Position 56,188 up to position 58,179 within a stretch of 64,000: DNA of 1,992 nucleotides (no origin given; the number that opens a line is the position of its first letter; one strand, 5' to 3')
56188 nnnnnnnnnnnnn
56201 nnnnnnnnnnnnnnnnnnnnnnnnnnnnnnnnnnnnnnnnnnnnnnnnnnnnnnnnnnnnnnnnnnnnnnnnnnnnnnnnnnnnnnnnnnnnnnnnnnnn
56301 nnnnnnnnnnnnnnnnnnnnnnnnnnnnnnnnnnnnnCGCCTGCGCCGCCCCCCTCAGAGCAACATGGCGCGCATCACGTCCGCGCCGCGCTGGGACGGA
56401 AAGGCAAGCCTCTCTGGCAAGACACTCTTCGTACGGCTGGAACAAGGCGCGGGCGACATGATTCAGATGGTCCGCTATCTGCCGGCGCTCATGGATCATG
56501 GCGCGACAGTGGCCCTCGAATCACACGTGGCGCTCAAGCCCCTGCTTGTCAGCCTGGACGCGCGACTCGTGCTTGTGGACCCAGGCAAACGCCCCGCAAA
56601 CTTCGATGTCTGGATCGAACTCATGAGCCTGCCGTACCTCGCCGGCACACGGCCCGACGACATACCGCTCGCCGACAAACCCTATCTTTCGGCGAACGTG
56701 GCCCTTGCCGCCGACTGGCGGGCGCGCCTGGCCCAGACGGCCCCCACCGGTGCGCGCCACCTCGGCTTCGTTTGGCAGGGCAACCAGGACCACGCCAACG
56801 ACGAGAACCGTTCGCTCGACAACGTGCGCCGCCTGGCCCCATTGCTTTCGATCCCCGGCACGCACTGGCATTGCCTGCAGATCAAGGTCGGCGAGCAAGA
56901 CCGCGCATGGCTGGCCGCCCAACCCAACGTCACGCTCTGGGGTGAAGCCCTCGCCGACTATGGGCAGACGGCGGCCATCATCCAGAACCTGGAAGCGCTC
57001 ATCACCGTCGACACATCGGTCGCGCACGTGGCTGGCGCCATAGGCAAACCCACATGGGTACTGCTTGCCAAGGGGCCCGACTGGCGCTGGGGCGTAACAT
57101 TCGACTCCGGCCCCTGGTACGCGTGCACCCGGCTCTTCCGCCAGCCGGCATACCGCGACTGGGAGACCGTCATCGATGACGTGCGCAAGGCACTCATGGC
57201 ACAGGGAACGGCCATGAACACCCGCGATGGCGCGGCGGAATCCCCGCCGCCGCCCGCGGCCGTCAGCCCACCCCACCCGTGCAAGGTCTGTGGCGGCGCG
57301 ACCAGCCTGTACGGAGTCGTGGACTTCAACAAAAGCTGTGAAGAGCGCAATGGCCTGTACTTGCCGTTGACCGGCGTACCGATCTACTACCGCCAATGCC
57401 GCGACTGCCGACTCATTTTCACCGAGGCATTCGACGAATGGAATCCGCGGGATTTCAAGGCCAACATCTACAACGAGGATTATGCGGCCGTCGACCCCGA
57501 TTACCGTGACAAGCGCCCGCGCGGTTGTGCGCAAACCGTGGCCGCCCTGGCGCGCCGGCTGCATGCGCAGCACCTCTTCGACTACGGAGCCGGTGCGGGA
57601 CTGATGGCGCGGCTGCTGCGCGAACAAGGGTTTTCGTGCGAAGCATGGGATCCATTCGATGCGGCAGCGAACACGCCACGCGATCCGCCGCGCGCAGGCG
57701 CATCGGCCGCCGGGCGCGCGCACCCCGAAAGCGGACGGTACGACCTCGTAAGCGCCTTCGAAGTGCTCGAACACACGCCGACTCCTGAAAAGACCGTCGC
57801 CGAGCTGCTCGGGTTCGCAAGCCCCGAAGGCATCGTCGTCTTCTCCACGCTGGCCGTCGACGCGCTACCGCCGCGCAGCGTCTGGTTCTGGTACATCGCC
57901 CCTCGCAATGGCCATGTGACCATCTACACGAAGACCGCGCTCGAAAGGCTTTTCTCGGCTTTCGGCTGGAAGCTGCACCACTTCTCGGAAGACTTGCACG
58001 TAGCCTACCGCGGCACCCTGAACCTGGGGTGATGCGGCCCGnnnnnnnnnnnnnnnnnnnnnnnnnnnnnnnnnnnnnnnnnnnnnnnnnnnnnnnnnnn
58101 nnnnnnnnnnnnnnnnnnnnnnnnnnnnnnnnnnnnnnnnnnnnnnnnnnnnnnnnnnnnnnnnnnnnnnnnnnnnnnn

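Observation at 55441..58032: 863-aa TPR / GT9-like / Zn-ribbon-SAM-methyltransferase fusion in the slot where enterics carry cheYZ: candidate flagellin glycosyl- and methyl-transferase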

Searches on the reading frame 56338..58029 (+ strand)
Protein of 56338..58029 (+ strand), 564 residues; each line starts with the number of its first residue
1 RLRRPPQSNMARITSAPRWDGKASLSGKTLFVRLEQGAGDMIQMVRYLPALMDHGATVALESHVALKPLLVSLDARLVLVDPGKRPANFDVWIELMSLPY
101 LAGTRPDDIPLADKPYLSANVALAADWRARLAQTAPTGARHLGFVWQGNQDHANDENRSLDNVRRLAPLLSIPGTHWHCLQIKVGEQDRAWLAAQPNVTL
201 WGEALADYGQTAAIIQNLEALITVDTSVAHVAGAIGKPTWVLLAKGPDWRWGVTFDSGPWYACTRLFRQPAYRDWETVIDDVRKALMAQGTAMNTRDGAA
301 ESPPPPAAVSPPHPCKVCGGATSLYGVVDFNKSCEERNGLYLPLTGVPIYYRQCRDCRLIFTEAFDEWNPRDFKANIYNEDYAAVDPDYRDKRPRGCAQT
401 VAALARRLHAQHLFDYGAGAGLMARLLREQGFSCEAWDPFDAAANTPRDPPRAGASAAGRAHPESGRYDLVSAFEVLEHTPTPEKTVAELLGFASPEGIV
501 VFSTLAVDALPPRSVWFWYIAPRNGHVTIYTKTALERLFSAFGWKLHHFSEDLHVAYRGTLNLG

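Call 54: search_protein_representatives(protein=window:56338-58029:+)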
Query: 564 residues. Proteins with E-value up to 0.001 (for the whole library): 37970; up to 1e-10: 28601; up to 1e-30: 13073. The best 150 are listed.
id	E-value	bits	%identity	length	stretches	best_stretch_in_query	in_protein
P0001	0.0e+00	1319.3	100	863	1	1-564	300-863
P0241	2.0e-236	802.6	40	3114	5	16-289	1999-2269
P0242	2.3e-232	789.2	39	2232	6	12-290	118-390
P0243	1.5e-226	770.0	39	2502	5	2-291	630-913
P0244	1.9e-214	730.0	42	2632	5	15-285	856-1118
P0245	8.5e-206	701.5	36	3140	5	16-287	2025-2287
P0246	1.8e-204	697.1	36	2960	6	9-305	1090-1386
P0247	4.7e-192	656.1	41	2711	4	15-287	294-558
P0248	6.8e-189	645.6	38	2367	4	14-297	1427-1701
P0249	1.9e-185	634.2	40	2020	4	15-295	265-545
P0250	3.7e-184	630.0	39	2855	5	15-288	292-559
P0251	4.2e-181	619.9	38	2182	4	12-287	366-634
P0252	2.8e-177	607.3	38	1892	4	16-297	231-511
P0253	5.3e-176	603.1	39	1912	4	13-303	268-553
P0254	1.4e-171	588.5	38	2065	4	15-282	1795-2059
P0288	1.2e-137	476.5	47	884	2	312-558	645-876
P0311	4.2e-130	451.5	46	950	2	306-561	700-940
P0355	2.1e-111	389.8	40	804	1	16-558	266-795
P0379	8.4e-105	368.0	43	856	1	8-559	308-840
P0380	2.7e-103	363.0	39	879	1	16-560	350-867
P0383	3.1e-102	359.5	41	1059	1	15-558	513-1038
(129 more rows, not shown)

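Call 56: find_encoding_contigs(protein=P0311, flank=10000, max_places=2)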
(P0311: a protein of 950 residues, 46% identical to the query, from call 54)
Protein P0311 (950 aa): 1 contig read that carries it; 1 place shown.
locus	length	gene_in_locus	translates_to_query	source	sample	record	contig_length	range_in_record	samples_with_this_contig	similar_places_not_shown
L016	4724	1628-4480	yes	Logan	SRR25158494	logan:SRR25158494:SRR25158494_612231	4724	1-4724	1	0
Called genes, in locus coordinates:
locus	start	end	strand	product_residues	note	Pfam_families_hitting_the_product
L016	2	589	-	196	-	?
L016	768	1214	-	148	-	PF13279:4HBT_2, PF03061:4HBT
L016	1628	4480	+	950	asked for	PF00515:TPR_1 (faint), PF07719:TPR_2 (faint), PF13176:TPR_7 (faint), PF13181:TPR_8 (faint), PF13374:TPR_10 (faint), PF13414:TPR_11 (faint), PF13432:TPR_16, PF13489:Methyltransf_23, +7 more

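Call 57: find_encoding_contigs(protein=P0379, flank=10000, max_places=2)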
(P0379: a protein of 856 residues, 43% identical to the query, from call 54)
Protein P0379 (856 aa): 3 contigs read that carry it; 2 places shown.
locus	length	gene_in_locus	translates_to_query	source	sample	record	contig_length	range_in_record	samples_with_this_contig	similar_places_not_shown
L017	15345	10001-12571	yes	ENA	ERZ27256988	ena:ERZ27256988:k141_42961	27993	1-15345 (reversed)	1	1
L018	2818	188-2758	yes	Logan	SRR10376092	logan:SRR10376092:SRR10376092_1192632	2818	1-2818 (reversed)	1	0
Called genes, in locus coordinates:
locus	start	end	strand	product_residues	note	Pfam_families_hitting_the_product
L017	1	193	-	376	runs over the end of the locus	PF13624:SurA_N_3 (faint), PF13145:Rotamase_2, PF13616:Rotamase_3, PF00639:Rotamase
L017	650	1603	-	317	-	PF09699:Paired_CXXCH_1 (weak)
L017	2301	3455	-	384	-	PF01436:NHL (faint), PF17170:DUF5128 (faint), PF08450:SGL (faint), PF25021:TEN_NHL (faint), PF06739:SBBP (faint)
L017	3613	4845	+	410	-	PF00034:Cytochrom_C, PF13442:Cytochrome_CBB3, PF00034:Cytochrom_C, PF13442:Cytochrome_CBB3, PF00034:Cytochrom_C, PF13442:Cytochrome_CBB3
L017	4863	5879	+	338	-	PF13442:Cytochrome_CBB3 (weak), PF14495:Cytochrom_C550 (faint), PF00034:Cytochrom_C (weak), PF13442:Cytochrome_CBB3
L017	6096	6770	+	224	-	PF00072:Response_reg, PF00486:Trans_reg_C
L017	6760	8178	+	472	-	PF08521:2CSK_N, PF00672:HAMP (weak), PF26769:HAMP_PhoQ, PF00512:HisKA, PF02518:HATPase_c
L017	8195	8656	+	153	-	PF00571:CBS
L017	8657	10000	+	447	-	PF02040:ArsB, PF03600:CitMHS, PF16980:CitMHS_2, PF06450:NhaB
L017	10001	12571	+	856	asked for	PF13432:TPR_16, PF13432:TPR_16, PF14559:TPR_19, PF13424:TPR_12, PF13424:TPR_12, PF13414:TPR_11, PF13432:TPR_16, PF13432:TPR_16, +30 more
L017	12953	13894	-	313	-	PF14522:Cytochrome_C7 (faint), PF13442:Cytochrome_CBB3 (faint), PF09699:Paired_CXXCH_1 (faint)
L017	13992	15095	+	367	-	PF25021:TEN_NHL (faint), PF01436:NHL (faint), PF06977:SdiA-regulated (faint), PF08450:SGL (faint), PF06739:SBBP (faint), PF17170:DUF5128 (weak)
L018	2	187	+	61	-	?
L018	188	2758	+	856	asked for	PF13432:TPR_16, PF13432:TPR_16, PF14559:TPR_19, PF13424:TPR_12, PF13424:TPR_12, PF13414:TPR_11, PF13432:TPR_16, PF13432:TPR_16, +30 more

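Call 58: find_encoding_contigs(protein=P0355, flank=10000, max_places=2)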
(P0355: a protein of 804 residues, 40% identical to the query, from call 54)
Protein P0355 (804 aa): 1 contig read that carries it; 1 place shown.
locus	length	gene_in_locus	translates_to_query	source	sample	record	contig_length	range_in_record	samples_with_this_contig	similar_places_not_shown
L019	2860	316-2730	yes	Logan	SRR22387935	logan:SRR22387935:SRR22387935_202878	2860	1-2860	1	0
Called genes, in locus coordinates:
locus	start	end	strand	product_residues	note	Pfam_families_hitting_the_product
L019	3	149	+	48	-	?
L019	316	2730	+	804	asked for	PF07719:TPR_2 (faint), PF13374:TPR_10 (faint), PF13424:TPR_12 (faint), PF14559:TPR_19 (weak), PF01075:Glyco_transf_9 (weak), PF08242:Methyltransf_12 (weak), PF13489:Methyltransf_23, PF08241:Methyltransf_11 (weak), +3 more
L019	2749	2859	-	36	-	?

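Call 59: find_encoding_contigs(protein=P0288, flank=10000, max_places=2)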
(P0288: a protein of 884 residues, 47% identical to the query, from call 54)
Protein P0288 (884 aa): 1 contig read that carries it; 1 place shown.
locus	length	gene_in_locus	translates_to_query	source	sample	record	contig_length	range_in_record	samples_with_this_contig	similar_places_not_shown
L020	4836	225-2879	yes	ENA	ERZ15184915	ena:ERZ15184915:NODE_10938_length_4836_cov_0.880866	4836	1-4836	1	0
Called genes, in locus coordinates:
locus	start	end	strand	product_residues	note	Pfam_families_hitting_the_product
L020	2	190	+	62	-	?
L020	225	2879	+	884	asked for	PF12895:ANAPC3 (faint), PF13424:TPR_12 (faint), PF13432:TPR_16 (faint), PF21033:RMD1-3 (faint), PF00515:TPR_1 (faint), PF07719:TPR_2 (faint), PF13174:TPR_6 (faint), PF13489:Methyltransf_23, +7 more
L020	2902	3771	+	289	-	PF05050:Methyltransf_21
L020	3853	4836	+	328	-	?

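Call 60: find_encoding_contigs(protein=P0383, flank=10000, max_places=2)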
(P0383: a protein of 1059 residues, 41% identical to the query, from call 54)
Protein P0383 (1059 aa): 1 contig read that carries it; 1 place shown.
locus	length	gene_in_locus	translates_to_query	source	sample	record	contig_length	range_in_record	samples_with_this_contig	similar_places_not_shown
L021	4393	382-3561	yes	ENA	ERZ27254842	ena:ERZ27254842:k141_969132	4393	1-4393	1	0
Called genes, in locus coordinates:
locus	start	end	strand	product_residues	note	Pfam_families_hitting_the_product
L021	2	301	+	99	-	?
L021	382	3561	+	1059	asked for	PF08241:Methyltransf_11 (faint), PF08242:Methyltransf_12 (faint), PF07719:TPR_2 (faint), PF00515:TPR_1 (faint), PF14559:TPR_19 (weak), PF13489:Methyltransf_23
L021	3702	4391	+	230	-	?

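Call 61: find_encoding_contigs(protein=P0380, flank=10000, max_places=2)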
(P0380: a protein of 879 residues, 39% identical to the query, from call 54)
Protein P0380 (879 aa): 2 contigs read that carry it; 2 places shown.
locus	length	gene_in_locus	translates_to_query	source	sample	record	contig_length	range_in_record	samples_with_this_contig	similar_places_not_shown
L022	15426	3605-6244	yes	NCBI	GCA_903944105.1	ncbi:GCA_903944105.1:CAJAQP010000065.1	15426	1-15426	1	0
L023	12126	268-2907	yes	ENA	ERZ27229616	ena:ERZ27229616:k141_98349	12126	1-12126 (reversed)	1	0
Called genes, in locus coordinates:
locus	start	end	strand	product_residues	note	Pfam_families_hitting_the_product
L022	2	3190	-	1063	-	?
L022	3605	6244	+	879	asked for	PF13424:TPR_12, PF14559:TPR_19, PF00515:TPR_1, PF13424:TPR_12, PF13432:TPR_16, PF00515:TPR_1, PF13414:TPR_11, PF14559:TPR_19, +38 more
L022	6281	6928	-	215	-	PF01569:PAP2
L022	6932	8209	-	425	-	PF00012:HSP70, PF06723:MreB_Mbl (weak), PF00012:HSP70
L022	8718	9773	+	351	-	PF01264:Chorismate_synt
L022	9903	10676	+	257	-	PF13505:OMP_b-brl (weak)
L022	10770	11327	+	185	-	-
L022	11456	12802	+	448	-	PF00656:Peptidase_C14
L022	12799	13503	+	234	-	PF14622:Ribonucleas_3_3, PF00636:Ribonuclease_3, PF00035:dsrm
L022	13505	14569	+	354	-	PF04055:Radical_SAM, PF16199:Radical_SAM_C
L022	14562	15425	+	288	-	?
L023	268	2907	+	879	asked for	PF13424:TPR_12, PF14559:TPR_19, PF00515:TPR_1, PF13424:TPR_12, PF13432:TPR_16, PF00515:TPR_1, PF13414:TPR_11, PF14559:TPR_19, +38 more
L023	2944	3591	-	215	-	PF01569:PAP2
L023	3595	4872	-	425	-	PF00012:HSP70, PF06723:MreB_Mbl (weak), PF00012:HSP70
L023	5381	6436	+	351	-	PF01264:Chorismate_synt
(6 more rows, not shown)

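Call 100: search_protein_families(library=pfam, proteins=[P0383, L020:2902-3768:+], max_evalue=0.001)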
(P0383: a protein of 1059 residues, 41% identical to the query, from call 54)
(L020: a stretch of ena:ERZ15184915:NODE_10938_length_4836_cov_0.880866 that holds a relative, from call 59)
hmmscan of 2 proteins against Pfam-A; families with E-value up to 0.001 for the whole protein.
P0383 (1059 aa): 10 families
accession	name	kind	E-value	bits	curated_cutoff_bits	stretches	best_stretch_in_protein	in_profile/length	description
PF13489.12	Methyltransf_23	-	7.5e-29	101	27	1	887-1029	4-164/164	Methyltransferase domain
PF07719.23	TPR_2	-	3.1e-08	33.5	27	0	275-306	1-32/34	Tetratricopeptide repeat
PF00515.34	TPR_1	-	2.6e-07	30.6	27.8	0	275-306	1-32/34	Tetratricopeptide repeat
PF14559.12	TPR_19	-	2.7e-07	31.2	25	1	342-404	4-65/68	Tetratricopeptide repeat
PF08242.18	Methyltransf_12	-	7.8e-06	27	30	0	920-980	38-98/98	Methyltransferase domain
PF08241.18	Methyltransf_11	-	1.7e-05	25.8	21.2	0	946-982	59-95/95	Methyltransferase domain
PF01075.23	Glyco_transf_9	-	5.4e-05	23.1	22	1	706-738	173-205/247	Glycosyltransferase family 9 (heptosyltransferase)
PF13431.12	TPR_17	-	7.7e-05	23.1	24.4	0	299-328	3-32/34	Tetratricopeptide repeat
PF13181.12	TPR_8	-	0.0004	20.8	25.7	0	275-306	1-32/34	Tetratricopeptide repeat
PF13424.12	TPR_12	-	0.00089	19.8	30.1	0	259-306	28-76/77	Tetratricopeptide repeat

L020:2902-3768:+ (289 aa): 2 families
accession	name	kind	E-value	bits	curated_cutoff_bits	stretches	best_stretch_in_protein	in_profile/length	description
PF05050.19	Methyltransf_21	-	4.4e-20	72.9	22.7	1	77-242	1-172/173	Methyltransferase FkbM domain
PF05575.17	V_cholerae_RfbT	-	0.00019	21.3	27.9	1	61-206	69-207/286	Vibrio cholerae RfbT protein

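Call 104: search_protein_families(library=pfam, proteins=[L020:3853-4836:+, L021:3702-4391:+, L021:2-298:+, L016:2-589:-, L022:2-3190:-], max_evalue=0.001)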
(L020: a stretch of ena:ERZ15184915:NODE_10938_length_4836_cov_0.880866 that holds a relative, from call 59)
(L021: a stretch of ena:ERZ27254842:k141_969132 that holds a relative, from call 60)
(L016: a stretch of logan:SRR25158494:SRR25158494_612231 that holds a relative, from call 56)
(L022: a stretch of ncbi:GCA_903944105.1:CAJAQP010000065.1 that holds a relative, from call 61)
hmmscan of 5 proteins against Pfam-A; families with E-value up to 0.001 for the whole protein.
L020:3853-4836:+ (328 aa): 3 families
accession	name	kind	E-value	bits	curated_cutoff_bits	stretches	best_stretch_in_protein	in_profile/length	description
PF00004.35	AAA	-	2e-11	44.9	21.2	1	232-327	1-96/131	ATPase family associated with various cellular activities (AAA)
PF07728.20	AAA_5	-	5e-05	23.8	22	1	231-311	1-81/139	AAA domain (dynein-related subfamily)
PF13191.12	AAA_16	-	0.00011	23.2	32.6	0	217-253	11-48/167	AAA ATPase domain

L021:3702-4391:+ (230 aa): 1 family
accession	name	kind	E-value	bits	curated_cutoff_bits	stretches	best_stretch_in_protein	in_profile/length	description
PF05860.19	TPS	-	6e-29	102.1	33.5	1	53-212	32-194/252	TPS secretion domain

L021:2-298:+ (99 aa): 0 families

L016:2-589:- (196 aa): 1 family
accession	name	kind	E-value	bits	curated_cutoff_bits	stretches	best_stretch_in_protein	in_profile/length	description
PF00282.25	Pyridoxal_deC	-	6e-13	48.7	27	1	48-195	1-158/375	Pyridoxal-dependent decarboxylase conserved domain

L022:2-3190:- (1063 aa): 13 families
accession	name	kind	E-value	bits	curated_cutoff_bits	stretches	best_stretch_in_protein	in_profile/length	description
PF02518.31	HATPase_c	-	5e-30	104.6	26.4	1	865-979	1-109/111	Histidine kinase-, DNA gyrase B-, and HSP90-like ATPase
PF13426.13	PAS_9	-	1.9e-29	102.4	27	2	630-732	1-103/103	PAS domain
PF08447.18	PAS_3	-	2.1e-27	95.7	25.6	2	518-606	4-89/89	PAS fold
PF02743.24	dCache_1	-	1.3e-25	90.8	45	1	37-269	3-238/240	Cache domain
PF00512.31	HisKA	-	7.6e-23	80.8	26.9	1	753-818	1-66/66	His Kinase A (phospho-acceptor) domain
PF00989.32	PAS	-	3.9e-21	75.6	22.6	2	624-729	5-112/113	PAS fold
PF08448.16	PAS_4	-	9.3e-15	55.3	23.1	2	627-732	2-107/110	PAS fold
PF13188.13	PAS_8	-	3.1e-14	52.7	21.8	2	370-412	2-43/65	PAS domain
PF17201.10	Cache_3-Cache_2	-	4.8e-12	46.2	27.7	1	151-284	154-296/299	Cache 3/Cache 2 fusion domain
PF00072.30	Response_reg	-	7.9e-08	32.9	30.2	1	1003-1063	1-56/111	Response regulator receiver domain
PF08269.17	dCache_2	-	6.7e-07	29.2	26.5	1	185-226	192-233/298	Cache domain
PF00672.30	HAMP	-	2.1e-06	28.4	25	1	312-357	8-51/53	HAMP domain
PF17200.10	sCache_2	-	0.00013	22.3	25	0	190-221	44-76/155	Single Cache domain 2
